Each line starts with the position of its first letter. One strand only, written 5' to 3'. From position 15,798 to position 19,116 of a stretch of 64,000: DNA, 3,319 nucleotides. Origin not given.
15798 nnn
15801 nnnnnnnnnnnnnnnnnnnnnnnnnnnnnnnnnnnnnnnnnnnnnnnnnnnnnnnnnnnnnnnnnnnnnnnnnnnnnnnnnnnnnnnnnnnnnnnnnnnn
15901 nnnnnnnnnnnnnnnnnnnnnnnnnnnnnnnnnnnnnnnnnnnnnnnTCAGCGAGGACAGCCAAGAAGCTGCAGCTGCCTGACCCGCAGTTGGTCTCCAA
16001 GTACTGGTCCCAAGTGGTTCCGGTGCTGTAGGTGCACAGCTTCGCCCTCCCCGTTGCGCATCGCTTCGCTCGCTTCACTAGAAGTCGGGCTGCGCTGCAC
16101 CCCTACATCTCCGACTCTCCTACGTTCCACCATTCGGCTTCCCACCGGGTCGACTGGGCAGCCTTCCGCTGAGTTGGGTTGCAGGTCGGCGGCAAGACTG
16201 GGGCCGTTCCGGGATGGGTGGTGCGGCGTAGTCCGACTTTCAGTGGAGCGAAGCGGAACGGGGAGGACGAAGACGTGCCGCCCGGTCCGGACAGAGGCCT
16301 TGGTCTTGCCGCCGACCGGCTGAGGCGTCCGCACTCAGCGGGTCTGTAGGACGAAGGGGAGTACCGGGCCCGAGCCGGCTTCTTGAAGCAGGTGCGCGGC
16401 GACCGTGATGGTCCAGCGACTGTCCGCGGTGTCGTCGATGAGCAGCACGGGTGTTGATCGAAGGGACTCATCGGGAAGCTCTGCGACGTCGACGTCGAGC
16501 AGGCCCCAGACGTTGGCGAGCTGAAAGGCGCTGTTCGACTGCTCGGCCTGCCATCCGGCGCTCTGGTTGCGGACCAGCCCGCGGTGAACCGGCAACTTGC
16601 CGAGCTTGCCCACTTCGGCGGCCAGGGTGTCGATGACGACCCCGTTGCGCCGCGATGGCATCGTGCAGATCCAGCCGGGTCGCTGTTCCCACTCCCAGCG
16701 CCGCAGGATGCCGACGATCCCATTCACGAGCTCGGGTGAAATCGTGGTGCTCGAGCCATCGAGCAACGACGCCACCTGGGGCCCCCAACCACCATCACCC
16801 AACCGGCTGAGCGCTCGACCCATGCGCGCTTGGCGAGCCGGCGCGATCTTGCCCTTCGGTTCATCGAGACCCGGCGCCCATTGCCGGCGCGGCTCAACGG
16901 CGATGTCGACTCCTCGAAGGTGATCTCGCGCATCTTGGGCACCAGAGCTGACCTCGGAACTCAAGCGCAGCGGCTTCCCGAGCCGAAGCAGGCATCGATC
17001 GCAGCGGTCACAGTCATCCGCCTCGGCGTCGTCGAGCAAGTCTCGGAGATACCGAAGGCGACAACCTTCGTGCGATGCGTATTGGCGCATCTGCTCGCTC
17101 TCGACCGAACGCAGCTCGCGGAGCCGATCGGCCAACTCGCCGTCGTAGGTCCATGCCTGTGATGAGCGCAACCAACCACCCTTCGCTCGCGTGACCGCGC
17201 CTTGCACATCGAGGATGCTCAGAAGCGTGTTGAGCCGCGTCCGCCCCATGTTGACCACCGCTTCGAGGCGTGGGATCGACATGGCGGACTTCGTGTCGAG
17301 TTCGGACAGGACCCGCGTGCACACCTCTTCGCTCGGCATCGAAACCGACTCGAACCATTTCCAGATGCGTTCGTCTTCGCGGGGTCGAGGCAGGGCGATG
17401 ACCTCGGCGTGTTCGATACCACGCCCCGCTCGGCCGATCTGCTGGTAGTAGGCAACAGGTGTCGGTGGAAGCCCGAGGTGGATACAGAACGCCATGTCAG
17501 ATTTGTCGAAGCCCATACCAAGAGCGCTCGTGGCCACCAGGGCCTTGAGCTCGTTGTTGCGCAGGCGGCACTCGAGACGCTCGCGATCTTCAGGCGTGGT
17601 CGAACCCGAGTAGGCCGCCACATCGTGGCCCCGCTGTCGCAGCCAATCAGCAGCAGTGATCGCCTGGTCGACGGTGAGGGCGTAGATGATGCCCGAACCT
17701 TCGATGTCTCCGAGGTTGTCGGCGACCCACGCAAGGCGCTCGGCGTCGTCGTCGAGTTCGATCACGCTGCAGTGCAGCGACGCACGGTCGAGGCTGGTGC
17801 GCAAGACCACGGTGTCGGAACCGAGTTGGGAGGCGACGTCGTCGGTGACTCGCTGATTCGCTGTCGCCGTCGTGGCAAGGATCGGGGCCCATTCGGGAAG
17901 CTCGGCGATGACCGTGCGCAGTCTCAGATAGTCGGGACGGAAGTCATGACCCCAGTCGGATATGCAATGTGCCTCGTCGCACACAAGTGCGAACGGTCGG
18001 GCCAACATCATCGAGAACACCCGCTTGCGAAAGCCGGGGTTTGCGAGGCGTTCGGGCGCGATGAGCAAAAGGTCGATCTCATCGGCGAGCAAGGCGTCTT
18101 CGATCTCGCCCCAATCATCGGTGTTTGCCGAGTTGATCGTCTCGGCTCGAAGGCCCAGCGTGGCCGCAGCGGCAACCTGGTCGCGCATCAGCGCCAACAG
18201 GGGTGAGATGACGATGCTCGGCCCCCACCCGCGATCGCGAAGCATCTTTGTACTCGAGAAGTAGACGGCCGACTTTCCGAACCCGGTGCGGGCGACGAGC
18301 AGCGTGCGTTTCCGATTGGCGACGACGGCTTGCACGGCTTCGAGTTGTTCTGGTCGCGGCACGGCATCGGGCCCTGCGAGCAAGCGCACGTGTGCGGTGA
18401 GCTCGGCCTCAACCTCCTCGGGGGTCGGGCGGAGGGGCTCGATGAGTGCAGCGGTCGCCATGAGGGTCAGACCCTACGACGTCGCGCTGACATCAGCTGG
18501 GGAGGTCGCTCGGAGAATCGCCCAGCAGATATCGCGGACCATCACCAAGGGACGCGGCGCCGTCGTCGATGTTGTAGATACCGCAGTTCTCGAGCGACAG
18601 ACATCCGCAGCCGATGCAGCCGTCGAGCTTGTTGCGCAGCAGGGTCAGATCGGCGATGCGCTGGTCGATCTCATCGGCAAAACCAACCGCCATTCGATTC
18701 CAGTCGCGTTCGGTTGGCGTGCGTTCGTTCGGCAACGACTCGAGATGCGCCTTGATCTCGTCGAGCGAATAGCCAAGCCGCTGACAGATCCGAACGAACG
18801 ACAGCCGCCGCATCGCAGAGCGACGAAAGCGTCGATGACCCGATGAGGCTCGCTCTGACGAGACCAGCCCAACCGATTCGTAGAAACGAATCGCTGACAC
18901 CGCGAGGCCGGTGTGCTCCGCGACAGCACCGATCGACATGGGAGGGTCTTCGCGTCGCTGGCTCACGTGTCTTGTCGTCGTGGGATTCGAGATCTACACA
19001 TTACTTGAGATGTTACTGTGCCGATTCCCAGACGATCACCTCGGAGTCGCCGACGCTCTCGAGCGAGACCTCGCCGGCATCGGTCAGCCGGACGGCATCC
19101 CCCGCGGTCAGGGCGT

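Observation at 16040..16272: ~233-bp imperfect palindrome filling the convergent gap between the GGDEF-EAL gene and recQ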

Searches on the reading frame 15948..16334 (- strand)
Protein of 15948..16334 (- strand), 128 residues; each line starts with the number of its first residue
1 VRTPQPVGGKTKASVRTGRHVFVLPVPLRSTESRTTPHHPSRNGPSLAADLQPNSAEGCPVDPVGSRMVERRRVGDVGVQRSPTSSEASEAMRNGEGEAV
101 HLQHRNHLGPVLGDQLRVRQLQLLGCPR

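Call 65: search_protein_families(library=pfam, proteins=[window:15948-16334:-], max_evalue=0.001)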
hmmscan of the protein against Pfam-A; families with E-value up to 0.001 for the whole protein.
window:15948-16334:- (128 aa): 0 families

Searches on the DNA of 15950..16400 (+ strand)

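Call 7: search_rna_families(source=window, start=15950, end=16400, threshold=evalue, max_evalue=10, show_alignments=3)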
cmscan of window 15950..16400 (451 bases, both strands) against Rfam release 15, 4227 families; matches with E-value up to 10: 2.
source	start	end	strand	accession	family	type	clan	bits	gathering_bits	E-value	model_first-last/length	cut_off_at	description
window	15998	16029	+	RF03969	mir-622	Gene; miRNA;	-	14.3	86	4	1-72/72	no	mir-622 microRNA precursor family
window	16308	16325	+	RF01149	sR10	Gene; snRNA; snoRNA; CD-box;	-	10.3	45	4.7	37-54/54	no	Small nucleolar RNA sR10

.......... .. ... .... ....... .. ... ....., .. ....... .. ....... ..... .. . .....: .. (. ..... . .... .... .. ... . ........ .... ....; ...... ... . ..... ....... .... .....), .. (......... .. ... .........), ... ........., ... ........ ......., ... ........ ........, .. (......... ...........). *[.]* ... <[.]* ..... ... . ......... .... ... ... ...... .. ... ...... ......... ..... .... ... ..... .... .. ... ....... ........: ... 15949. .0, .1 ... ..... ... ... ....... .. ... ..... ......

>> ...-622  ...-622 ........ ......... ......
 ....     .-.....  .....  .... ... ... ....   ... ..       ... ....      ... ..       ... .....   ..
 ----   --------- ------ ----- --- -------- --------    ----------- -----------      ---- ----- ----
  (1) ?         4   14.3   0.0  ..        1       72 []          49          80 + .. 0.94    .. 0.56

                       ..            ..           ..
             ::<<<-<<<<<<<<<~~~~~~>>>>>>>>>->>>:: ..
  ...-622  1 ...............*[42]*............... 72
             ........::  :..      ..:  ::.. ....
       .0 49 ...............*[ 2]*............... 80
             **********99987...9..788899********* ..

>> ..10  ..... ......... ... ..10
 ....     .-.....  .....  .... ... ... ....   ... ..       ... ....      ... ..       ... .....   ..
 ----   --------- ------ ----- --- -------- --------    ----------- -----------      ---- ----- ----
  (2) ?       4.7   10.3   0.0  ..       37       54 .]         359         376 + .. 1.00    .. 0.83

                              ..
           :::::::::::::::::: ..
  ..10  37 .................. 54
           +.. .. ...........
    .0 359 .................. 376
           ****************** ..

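Call 58: search_dna_similar(query=window:16020-16330:+, collection=plasmids, mode=distant, max_evalue=0.01)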
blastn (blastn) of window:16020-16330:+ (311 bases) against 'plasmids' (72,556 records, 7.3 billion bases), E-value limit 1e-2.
No match.

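Call 59: search_dna_similar(query=window:16020-16330:+, collection=phages, mode=distant, max_evalue=0.01)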
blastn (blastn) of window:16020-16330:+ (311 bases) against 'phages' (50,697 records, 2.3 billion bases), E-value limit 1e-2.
No match.

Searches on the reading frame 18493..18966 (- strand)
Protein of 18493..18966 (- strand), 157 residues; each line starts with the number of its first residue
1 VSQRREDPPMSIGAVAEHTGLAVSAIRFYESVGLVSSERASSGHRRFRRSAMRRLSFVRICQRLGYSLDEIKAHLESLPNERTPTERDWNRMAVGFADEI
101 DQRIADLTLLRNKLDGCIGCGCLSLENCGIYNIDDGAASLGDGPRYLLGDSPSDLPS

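Call 65: search_protein_families(library=pfam, proteins=[window:18493-18966:-], max_evalue=0.001)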
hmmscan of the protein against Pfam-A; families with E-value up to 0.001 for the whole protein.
window:18493-18966:- (157 aa): 3 families
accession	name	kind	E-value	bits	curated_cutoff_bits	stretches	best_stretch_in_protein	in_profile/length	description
PF09278.17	MerR-DNA-bind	-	5.5e-17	62.6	25.4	1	53-117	2-65/65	MerR, DNA binding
PF13411.12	MerR_1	-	5.7e-16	58.8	21.6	1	10-77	1-68/69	MerR HTH family regulatory protein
PF00376.29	MerR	-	2.6e-11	43.6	28.2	1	11-47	1-38/38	MerR family regulatory protein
